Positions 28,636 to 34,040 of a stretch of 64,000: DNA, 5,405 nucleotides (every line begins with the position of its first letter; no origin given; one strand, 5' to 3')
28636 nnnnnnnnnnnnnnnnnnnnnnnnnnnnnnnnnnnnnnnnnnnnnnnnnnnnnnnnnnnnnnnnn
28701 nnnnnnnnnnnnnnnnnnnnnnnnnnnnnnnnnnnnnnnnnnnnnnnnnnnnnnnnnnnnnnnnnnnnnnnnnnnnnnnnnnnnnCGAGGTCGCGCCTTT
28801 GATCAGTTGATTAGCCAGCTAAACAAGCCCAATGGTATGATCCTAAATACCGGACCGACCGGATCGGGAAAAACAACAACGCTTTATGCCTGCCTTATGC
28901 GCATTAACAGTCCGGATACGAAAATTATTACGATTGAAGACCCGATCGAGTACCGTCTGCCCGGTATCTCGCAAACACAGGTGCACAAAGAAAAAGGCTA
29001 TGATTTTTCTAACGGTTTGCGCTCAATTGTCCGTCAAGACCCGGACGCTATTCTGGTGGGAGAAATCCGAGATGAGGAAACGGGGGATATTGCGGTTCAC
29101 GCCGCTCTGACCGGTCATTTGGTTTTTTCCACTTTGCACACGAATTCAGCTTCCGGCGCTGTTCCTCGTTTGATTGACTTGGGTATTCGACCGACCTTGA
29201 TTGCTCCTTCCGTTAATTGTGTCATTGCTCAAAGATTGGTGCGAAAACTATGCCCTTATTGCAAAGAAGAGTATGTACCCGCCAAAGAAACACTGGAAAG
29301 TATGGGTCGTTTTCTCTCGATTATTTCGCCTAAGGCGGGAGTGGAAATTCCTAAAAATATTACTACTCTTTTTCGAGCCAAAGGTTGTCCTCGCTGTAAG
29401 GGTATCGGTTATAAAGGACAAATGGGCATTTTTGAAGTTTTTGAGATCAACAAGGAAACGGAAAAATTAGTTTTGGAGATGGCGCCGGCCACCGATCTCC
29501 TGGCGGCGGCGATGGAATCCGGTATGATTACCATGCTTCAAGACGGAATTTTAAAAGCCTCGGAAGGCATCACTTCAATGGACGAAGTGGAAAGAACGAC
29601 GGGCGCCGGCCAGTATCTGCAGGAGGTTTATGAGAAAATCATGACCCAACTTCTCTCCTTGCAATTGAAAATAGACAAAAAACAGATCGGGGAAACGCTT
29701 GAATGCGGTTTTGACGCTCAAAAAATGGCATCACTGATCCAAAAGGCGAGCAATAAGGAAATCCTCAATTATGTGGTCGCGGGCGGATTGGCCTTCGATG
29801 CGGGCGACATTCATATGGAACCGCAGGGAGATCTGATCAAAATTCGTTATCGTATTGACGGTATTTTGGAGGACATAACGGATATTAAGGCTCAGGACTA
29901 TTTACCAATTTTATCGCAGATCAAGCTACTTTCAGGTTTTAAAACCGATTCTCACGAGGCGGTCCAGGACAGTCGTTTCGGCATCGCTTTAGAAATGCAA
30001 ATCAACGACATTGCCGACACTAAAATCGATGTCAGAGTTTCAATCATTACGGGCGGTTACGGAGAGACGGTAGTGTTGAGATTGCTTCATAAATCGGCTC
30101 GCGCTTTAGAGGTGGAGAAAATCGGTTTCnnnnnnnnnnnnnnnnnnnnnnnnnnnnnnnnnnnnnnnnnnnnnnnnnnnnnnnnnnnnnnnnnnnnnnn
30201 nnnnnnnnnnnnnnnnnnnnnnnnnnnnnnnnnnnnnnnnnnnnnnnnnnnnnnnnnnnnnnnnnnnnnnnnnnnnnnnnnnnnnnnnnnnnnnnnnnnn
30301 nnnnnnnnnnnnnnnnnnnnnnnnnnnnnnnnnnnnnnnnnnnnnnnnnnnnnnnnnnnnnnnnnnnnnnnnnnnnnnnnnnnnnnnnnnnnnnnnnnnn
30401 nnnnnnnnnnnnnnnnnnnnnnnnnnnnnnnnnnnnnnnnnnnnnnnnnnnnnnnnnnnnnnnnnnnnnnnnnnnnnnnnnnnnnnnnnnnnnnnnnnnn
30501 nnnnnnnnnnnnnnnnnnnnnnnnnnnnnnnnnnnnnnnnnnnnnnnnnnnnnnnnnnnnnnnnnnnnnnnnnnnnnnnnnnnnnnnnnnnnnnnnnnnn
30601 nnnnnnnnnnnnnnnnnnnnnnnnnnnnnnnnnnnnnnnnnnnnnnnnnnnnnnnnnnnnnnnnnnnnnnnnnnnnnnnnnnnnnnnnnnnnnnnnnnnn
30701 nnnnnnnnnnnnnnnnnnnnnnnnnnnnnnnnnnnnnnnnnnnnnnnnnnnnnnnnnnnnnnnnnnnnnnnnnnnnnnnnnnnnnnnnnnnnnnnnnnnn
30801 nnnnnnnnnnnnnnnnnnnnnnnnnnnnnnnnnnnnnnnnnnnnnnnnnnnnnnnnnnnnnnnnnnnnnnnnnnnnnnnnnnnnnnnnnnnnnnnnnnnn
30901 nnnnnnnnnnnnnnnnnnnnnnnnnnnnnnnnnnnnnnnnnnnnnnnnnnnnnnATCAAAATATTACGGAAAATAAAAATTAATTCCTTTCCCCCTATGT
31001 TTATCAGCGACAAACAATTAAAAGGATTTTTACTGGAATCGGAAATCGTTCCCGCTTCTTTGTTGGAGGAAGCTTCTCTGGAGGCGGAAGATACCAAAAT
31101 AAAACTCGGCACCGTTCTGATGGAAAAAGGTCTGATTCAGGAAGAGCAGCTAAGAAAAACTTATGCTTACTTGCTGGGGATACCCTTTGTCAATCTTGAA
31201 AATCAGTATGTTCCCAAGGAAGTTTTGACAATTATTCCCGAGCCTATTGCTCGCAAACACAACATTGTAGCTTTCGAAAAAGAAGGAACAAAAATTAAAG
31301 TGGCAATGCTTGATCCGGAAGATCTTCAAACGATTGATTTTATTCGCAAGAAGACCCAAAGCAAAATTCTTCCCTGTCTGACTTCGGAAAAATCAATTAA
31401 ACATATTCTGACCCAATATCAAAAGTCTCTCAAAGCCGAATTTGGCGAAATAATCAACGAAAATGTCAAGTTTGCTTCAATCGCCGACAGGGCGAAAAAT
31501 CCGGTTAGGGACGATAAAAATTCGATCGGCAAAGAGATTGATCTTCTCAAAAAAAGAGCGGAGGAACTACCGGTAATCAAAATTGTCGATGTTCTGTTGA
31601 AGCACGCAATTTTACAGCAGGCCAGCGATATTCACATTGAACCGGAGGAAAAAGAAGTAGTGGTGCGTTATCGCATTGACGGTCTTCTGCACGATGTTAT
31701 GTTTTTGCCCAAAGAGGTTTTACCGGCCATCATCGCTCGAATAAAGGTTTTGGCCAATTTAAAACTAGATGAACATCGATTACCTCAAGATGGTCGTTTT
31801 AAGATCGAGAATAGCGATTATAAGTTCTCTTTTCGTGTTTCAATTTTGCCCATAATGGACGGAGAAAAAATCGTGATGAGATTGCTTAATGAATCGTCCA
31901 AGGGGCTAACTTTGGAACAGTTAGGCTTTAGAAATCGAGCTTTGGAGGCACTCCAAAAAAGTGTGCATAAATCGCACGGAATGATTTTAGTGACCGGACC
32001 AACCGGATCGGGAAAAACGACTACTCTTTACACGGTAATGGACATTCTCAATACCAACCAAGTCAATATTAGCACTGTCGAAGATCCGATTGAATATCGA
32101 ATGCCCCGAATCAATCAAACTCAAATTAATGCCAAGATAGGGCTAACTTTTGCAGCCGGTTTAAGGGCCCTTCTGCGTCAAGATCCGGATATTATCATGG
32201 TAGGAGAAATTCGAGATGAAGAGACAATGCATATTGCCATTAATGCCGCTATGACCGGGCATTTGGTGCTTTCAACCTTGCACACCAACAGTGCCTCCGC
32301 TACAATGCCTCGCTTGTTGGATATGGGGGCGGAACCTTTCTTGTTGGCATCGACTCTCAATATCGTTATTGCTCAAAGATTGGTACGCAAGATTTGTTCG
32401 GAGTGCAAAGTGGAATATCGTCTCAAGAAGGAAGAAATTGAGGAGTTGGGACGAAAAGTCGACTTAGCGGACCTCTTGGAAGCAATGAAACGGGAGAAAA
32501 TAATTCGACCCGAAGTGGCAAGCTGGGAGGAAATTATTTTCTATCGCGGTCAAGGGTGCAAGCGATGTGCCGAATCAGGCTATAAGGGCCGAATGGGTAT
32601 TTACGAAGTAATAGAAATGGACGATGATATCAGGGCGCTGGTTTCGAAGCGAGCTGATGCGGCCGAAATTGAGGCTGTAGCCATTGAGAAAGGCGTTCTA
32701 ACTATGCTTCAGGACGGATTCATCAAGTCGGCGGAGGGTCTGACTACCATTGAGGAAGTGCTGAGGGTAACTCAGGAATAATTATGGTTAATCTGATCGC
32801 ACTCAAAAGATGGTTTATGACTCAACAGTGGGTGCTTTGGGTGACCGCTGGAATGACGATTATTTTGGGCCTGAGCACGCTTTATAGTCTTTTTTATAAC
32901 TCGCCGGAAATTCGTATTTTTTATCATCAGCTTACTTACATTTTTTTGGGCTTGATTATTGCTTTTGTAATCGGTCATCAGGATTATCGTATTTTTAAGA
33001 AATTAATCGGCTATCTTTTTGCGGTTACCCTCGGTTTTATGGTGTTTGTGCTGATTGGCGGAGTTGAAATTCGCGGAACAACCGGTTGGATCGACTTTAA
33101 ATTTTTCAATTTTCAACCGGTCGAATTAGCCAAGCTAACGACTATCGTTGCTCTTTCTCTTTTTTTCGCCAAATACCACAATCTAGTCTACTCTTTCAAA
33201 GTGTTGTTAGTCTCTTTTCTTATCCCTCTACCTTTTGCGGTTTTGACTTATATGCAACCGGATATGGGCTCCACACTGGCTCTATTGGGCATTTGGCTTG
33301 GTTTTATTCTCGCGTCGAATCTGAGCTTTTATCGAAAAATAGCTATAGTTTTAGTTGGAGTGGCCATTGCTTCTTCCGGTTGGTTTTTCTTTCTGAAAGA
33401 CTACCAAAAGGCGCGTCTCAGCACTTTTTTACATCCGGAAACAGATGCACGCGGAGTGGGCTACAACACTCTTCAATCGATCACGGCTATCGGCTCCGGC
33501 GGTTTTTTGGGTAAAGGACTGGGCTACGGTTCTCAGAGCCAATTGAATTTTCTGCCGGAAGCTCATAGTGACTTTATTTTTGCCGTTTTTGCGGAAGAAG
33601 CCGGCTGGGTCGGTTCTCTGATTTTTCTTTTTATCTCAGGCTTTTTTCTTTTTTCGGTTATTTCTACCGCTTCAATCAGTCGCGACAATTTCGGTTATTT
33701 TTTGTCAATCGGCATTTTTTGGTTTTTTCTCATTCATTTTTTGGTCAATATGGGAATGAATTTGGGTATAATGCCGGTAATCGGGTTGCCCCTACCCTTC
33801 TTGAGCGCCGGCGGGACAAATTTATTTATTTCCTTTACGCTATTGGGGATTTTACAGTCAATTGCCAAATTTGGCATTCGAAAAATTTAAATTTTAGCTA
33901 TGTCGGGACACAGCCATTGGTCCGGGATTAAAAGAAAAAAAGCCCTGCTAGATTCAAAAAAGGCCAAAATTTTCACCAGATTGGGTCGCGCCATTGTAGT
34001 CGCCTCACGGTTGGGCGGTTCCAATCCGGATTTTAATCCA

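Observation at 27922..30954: Tandem fusion of two complete PilB/GspE secretion ATPases in one polypeptide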

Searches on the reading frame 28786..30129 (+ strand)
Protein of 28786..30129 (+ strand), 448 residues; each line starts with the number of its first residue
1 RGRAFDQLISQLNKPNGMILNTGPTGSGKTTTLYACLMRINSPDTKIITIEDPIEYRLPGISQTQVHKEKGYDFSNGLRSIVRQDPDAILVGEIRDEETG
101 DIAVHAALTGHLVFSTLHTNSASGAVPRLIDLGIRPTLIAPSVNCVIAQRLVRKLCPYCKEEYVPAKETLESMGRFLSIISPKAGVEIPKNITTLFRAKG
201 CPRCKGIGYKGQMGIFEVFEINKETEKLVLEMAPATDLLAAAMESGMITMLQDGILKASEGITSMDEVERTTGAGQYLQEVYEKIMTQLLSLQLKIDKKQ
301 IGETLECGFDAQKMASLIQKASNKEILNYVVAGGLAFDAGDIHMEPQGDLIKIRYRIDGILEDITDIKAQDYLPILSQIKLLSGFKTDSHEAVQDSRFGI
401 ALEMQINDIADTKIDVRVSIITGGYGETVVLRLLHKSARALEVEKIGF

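Call 79: predict_structure(alignment_id=A2)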
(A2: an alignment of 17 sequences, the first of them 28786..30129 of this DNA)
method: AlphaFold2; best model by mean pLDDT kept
length: 448 residues; sequences in the alignment: 17
mean_pLDDT: 66.6   pTM: 0.43
mean pLDDT of the five models: 66.6, 65.1, 62.3, 59.9, 55.6
residues with pLDDT >= 90: 47; 70-90: 188; 50-70: 95; < 50: 118
segments of 3 or more residues with pLDDT < 50: 1-8, 10-16, 23-28, 118-152, 179-188, 212-246, 388-391, 437-448
pLDDT, mean of each block of 10 residues (from residue 1): 43 51 46 68 82 76 81 79 80 67 64 61 41 37 32 72 80 60 40 77 75 35 41 45 49 71 72 56 53 86 88 91 91 89 87 83 89 89 63 66 83 78 77 61 32
secondary structure, 60 per line:
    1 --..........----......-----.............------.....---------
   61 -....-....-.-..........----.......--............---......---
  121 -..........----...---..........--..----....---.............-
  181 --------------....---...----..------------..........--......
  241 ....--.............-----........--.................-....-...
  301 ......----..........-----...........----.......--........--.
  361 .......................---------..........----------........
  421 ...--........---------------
elements in order: H3-12 E17-22 H28-40 E47-51 E62-65 H74-83 E88-94 H97-108 E112-117 H122-131 H142-151 E160-163 H167-179 E195-198 H223-232 H235-244 H247-259 H265-272 H275-291 E293-296 H298-306 H311-320 H326-336 E341-347 E350-357 E360-368 H369-383 E393-402 E413-423 E426-433

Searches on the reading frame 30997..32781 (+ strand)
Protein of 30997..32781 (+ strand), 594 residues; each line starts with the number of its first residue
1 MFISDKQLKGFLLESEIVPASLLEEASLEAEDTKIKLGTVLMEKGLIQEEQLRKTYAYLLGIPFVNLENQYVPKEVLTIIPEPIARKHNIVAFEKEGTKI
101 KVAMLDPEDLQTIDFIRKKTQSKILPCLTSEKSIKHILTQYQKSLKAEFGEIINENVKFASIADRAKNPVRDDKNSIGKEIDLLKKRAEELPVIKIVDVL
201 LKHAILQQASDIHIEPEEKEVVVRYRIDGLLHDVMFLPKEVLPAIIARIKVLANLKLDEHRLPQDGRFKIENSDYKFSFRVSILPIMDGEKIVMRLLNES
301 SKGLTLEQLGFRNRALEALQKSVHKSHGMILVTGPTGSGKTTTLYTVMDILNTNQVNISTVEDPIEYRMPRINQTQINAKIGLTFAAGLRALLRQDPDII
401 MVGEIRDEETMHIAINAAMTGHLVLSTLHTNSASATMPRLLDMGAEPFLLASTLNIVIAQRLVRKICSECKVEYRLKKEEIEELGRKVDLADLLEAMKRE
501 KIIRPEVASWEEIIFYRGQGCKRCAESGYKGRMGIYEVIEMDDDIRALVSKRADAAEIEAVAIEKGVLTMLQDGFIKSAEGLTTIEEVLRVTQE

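Call 5: search_protein_families(library=pfam, proteins=[window:30997-32781:+], max_evalue=0.01)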
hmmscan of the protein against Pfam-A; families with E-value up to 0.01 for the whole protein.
window:30997-32781:+ (594 aa): 13 families
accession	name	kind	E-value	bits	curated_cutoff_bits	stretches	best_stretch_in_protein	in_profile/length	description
PF00437.27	T2SSE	-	1.9e-133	445.1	24.9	1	188-590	3-370/370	Type II/IV secretion system protein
PF05157.20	MshEN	-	1.4e-16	60.7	23.1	1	60-146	1-88/90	MshEN domain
PF13191.12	AAA_16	-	5.7e-05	24.1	32.6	1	316-369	13-64/167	AAA ATPase domain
PF13401.12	AAA_22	-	0.00018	22.2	27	1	325-359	3-35/130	AAA domain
PF25199.1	nSTAND_NTPase5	-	0.00023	21.4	34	1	315-366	28-81/145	Novel STAND NTPase 5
PF04851.21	ResIII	-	0.00035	20.9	22.5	1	314-355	10-51/164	Type III restriction enzyme, res subunit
PF13086.12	AAA_11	-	0.00071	19.9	27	0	316-353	7-43/257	AAA domain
PF13555.12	AAA_29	-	0.00091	19.4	27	1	325-355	20-50/61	P-loop containing region of AAA domain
PF20720.3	nSTAND3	-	0.0015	18.7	27.2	1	322-361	12-51/155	Novel STAND NTPase 3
PF13604.12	AAA_30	-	0.0019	18.4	27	1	317-355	8-46/191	AAA domain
PF03266.21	NTPase_1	-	0.002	18.4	23.9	0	330-359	2-31/168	NTPase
PF13245.12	AAA_19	-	0.0023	18.6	25.1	1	326-356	10-40/134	AAA domain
PF12775.13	AAA_7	-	0.0032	17.5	25.8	1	317-361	23-67/181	P-loop containing dynein motor region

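Call 49: search_protein_families(library=ncbifam, proteins=[window:30997-32781:+], max_evalue=1e-10)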
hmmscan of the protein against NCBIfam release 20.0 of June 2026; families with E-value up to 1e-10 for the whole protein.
window:30997-32781:+ (594 aa): 13 families
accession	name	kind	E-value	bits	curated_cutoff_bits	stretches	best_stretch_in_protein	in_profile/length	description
TIGR02538.1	type_IV_pilB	equivalog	2.7e-173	577.6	675.65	1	11-593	5-563/564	type IV-A pilus assembly ATPase PilB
TIGR02533.1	type_II_gspE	equivalog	1.1e-167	558.6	630.25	1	80-592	4-486/486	type II secretion system ATPase GspE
NF007755.0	PRK10436.1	equivalog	6.4e-139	463.6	617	1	84-592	13-459/465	type II secretion system protein GspE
NF053534.1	T4PilAsmATPsTfpB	equivalog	1.5e-135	452.9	850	1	52-592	68-582/584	type IV pilus assembly ATPase TfpB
NF041000.1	ATPase_ComGA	equivalog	1.6e-79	266.7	300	1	200-464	3-266/267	competence type IV pilus ATPase ComGA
TIGR01420.1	pilT_fam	subfamily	7.2e-54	183.3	319.1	1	199-499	4-307/343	PilT/PilU family type 4a pilus ATPase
TIGR02525.1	plasmid_TraJ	equivalog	1.1e-28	100.3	368.3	1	305-464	131-299/372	plasmid transfer ATPase TraJ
TIGR02524.1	dot_icm_DotB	equivalog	2.3e-23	83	463.3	1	320-498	127-322/358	Dot/Icm type IV secretion system ATPase DotB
NF058587.1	archaellum_moto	equivalog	3.1e-19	69.1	550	1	329-465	277-419/527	archaellum flagellar ATPase motor FlaI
TIGR02788.1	VirB11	equivalog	4.7e-16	58.7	249.95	1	317-444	135-266/308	P-type DNA transfer ATPase VirB11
TIGR02782.1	TrbB_P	equivalog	1.7e-15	57.1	304.55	1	316-446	126-258/303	P-type conjugative transfer ATPase TrbB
TIGR03819.1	heli_sec_ATPase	hypoth_equivalog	1.8e-15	57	373.15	1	232-454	86-311/340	TadA family conjugal transfer-associated ATPase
NF010469.0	PRK13894.1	subfamily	1.3e-14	54.3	508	1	316-441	139-265/320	conjugal transfer ATPase TrbB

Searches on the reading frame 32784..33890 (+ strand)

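Call 5: search_protein_families(library=pfam, proteins=[window:32784-33890:+], max_evalue=0.01)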
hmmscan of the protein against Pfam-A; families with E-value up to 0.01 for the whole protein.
window:32784-33890:+ (368 aa): 1 family
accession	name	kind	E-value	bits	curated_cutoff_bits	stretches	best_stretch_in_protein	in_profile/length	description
PF01098.24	FTSW_RODA_SPOVE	-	1e-77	262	26.4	1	11-362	3-352/356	Cell cycle protein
